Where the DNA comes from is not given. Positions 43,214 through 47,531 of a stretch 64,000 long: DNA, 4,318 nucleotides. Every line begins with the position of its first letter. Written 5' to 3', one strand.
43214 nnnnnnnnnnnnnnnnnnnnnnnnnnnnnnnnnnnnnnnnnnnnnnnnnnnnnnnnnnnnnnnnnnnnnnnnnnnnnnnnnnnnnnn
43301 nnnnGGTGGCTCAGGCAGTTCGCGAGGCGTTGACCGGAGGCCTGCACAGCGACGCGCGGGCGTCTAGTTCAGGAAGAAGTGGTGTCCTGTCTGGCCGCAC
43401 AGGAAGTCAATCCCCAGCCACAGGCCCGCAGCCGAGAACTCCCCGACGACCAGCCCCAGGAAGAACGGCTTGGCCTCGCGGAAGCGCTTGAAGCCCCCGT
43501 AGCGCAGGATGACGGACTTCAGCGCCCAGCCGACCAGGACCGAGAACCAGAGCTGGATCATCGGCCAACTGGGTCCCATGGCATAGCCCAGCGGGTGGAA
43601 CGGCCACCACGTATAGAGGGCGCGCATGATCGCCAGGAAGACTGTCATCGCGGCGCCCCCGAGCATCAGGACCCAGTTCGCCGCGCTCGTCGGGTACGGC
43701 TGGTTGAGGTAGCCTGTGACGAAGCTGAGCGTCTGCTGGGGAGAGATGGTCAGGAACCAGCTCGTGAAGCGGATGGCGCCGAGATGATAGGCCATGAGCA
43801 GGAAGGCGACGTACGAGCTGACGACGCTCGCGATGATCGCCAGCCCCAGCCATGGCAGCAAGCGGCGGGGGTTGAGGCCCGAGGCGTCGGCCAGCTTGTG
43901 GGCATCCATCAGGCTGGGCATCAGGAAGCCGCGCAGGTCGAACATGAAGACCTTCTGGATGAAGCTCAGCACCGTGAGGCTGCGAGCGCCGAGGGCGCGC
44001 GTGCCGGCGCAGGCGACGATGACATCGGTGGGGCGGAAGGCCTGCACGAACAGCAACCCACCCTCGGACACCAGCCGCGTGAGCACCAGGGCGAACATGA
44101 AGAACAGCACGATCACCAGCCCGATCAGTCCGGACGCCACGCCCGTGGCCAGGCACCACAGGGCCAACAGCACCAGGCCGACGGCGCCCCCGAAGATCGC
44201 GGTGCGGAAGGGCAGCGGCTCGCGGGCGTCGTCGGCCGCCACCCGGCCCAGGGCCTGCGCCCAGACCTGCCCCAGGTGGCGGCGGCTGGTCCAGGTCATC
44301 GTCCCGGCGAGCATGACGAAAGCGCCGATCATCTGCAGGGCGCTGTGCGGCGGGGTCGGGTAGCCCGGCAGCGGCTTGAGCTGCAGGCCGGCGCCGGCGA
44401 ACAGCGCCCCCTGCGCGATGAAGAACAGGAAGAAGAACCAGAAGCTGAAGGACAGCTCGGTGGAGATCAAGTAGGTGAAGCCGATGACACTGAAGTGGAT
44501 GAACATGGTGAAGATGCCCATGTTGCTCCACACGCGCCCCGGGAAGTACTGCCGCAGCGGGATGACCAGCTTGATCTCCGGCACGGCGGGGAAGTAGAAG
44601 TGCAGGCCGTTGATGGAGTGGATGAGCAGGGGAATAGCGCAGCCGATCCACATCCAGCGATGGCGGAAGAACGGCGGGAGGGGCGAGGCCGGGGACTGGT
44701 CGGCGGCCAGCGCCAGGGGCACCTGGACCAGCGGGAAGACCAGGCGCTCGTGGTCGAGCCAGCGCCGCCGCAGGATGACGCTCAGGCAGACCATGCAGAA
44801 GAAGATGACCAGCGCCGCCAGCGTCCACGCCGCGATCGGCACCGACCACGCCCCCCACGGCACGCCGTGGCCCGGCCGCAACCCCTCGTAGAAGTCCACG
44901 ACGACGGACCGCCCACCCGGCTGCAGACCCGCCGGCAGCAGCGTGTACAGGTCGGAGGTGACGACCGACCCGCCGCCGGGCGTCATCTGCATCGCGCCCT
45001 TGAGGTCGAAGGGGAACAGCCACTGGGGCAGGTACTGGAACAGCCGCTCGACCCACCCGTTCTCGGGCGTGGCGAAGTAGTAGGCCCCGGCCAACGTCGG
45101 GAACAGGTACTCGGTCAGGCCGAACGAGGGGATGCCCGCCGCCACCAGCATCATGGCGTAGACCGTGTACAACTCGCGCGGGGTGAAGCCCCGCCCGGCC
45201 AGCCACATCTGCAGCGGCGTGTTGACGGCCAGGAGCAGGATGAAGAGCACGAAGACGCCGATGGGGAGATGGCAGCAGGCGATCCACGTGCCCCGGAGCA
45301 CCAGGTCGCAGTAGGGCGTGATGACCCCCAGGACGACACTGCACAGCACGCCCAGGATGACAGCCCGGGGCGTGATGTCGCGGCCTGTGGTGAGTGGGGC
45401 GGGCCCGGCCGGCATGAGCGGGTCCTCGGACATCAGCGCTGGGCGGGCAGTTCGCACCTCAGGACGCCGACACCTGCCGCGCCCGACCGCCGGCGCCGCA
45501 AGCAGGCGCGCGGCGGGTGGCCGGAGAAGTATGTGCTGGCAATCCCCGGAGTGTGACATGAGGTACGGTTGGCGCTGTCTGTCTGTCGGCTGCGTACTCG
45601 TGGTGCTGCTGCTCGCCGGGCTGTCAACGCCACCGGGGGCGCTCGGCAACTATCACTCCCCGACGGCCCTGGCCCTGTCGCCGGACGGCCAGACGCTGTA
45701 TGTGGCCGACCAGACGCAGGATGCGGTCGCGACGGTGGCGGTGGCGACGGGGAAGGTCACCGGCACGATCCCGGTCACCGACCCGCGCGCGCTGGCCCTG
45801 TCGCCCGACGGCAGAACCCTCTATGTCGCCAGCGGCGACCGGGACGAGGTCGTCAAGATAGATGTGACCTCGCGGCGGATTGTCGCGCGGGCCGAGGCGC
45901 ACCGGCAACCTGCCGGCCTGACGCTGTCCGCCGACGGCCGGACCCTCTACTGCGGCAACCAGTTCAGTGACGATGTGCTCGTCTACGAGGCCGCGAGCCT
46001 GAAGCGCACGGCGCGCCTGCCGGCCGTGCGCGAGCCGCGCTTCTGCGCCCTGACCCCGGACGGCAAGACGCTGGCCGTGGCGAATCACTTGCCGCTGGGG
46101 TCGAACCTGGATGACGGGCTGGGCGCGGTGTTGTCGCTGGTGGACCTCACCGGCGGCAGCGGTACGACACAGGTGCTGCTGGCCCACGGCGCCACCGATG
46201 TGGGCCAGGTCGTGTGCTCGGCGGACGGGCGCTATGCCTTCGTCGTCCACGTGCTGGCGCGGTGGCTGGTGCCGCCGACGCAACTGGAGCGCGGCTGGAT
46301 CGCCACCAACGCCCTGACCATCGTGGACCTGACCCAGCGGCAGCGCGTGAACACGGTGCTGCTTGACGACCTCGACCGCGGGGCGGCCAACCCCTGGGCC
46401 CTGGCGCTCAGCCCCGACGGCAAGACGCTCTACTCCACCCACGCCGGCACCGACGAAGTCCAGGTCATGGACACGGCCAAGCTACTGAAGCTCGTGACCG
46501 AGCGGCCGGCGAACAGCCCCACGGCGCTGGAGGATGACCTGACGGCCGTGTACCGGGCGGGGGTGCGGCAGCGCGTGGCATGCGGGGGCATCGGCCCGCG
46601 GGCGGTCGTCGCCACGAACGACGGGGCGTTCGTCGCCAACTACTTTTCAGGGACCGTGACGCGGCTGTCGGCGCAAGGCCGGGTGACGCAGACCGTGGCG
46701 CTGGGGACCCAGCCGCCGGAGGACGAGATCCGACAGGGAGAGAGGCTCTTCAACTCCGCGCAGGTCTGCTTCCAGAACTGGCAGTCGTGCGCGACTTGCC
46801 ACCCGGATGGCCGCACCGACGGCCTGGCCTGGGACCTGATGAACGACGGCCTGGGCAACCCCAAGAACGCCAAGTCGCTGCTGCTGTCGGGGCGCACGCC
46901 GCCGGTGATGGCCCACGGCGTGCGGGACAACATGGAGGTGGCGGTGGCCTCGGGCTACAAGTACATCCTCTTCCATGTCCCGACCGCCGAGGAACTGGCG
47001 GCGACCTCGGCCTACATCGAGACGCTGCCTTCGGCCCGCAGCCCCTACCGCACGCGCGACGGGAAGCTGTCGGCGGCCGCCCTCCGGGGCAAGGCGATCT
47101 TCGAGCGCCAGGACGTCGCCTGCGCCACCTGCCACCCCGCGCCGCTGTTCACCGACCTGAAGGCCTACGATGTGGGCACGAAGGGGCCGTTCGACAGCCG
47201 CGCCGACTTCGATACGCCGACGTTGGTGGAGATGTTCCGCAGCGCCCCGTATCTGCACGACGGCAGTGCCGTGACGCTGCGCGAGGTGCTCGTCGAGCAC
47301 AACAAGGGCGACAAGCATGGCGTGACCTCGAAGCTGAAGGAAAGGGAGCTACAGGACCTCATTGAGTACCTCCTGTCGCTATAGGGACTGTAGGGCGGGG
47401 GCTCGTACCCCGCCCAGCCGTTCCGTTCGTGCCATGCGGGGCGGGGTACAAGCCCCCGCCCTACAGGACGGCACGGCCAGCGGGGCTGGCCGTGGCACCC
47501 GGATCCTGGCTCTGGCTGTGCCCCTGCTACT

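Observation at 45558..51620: Hydrazine-synthase-like beta-gamma/alpha module in a non-anammox, sugar-oriented context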

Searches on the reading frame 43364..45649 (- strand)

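Call 8: search_protein_families(library=pfam, proteins=[window:43364-45649:-], max_evalue=0.001)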
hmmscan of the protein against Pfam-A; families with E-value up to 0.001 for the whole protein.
window:43364-45649:- (761 aa): 2 families
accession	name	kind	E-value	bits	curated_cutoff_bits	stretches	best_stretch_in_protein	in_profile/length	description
PF20581.3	DUF6785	-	3.2e-149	498.1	25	1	93-624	1-498/498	Family of unknown function (DUF6785)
PF20580.3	DUF6784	-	5.6e-32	110.3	26.4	1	659-757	1-99/101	Domain of unknown function (DUF6784)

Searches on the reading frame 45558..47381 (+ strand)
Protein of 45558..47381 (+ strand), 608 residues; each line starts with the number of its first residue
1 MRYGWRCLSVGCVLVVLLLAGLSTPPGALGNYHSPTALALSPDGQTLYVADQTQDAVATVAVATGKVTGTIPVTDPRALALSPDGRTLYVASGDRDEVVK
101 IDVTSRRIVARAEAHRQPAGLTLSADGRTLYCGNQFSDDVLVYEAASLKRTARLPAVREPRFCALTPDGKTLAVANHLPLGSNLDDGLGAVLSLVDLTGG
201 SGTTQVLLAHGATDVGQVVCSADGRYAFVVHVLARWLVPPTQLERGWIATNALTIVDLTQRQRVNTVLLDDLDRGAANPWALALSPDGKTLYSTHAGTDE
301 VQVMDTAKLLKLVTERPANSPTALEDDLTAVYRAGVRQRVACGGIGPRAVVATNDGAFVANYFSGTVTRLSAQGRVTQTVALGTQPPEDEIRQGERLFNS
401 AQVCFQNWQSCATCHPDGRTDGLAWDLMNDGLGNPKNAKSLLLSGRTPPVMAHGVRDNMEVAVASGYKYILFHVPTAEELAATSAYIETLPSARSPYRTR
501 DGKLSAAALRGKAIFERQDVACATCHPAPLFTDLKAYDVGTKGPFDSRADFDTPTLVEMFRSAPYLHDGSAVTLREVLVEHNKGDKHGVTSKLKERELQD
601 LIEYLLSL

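Call 33: search_solved_structures(query=window:45558-47381:+, max_evalue=0.001, show_alignments=3)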
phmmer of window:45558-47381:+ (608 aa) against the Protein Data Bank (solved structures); distinct sequences matched with E-value up to 0.001: 19.
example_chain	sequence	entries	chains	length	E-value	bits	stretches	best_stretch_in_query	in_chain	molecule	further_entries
5c2v_B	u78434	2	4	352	2.2e-42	148.5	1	34-370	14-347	HYDRAZINE SYNTHASE BETA SUBUNIT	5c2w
5c2v_C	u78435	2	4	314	2.6e-31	112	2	389-542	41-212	HYDRAZINE SYNTHASE GAMMA SUBUNIT | Hypothetical (Di heme) protein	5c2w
1l0q_A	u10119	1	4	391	3e-31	111.8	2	24-175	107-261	Surface layer protein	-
2ymu_A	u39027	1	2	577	2.1e-21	79.3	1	30-175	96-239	WD-40 REPEAT PROTEIN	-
7bie_A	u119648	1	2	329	7.3e-14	54.4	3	30-133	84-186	nvWRAP-T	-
7big_A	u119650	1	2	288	3e-12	49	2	30-133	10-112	v13WRAP-T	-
7bif_A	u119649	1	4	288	5.2e-12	48.2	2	30-133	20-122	v22WRAP-T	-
7bid_A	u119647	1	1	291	1.2e-10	43.7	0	30-132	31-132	v31WRAP-T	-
5yzv_A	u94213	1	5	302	1.6e-08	36.7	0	36-133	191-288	Probable serine/threonine-protein kinase PkwA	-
6rtd_A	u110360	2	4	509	4.3e-08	35.3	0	81-157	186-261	Cytochrome c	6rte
6r60_A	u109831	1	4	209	6.9e-08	34.6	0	28-133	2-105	WD-40 repeat protein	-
6e1c_A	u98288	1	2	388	2.6e-07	32.7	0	538-586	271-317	Di-heme enzyme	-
3vgz_A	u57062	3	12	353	2.8e-07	32.6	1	38-133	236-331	Uncharacterized protein YncE | PQQ-dependent catabolism-associated beta-propeller protein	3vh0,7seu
3bws_A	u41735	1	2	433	1.5e-06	30.3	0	46-143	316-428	protein Lp49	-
6r5y_A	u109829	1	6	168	3.5e-06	29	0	28-133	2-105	WD-40 repeat protein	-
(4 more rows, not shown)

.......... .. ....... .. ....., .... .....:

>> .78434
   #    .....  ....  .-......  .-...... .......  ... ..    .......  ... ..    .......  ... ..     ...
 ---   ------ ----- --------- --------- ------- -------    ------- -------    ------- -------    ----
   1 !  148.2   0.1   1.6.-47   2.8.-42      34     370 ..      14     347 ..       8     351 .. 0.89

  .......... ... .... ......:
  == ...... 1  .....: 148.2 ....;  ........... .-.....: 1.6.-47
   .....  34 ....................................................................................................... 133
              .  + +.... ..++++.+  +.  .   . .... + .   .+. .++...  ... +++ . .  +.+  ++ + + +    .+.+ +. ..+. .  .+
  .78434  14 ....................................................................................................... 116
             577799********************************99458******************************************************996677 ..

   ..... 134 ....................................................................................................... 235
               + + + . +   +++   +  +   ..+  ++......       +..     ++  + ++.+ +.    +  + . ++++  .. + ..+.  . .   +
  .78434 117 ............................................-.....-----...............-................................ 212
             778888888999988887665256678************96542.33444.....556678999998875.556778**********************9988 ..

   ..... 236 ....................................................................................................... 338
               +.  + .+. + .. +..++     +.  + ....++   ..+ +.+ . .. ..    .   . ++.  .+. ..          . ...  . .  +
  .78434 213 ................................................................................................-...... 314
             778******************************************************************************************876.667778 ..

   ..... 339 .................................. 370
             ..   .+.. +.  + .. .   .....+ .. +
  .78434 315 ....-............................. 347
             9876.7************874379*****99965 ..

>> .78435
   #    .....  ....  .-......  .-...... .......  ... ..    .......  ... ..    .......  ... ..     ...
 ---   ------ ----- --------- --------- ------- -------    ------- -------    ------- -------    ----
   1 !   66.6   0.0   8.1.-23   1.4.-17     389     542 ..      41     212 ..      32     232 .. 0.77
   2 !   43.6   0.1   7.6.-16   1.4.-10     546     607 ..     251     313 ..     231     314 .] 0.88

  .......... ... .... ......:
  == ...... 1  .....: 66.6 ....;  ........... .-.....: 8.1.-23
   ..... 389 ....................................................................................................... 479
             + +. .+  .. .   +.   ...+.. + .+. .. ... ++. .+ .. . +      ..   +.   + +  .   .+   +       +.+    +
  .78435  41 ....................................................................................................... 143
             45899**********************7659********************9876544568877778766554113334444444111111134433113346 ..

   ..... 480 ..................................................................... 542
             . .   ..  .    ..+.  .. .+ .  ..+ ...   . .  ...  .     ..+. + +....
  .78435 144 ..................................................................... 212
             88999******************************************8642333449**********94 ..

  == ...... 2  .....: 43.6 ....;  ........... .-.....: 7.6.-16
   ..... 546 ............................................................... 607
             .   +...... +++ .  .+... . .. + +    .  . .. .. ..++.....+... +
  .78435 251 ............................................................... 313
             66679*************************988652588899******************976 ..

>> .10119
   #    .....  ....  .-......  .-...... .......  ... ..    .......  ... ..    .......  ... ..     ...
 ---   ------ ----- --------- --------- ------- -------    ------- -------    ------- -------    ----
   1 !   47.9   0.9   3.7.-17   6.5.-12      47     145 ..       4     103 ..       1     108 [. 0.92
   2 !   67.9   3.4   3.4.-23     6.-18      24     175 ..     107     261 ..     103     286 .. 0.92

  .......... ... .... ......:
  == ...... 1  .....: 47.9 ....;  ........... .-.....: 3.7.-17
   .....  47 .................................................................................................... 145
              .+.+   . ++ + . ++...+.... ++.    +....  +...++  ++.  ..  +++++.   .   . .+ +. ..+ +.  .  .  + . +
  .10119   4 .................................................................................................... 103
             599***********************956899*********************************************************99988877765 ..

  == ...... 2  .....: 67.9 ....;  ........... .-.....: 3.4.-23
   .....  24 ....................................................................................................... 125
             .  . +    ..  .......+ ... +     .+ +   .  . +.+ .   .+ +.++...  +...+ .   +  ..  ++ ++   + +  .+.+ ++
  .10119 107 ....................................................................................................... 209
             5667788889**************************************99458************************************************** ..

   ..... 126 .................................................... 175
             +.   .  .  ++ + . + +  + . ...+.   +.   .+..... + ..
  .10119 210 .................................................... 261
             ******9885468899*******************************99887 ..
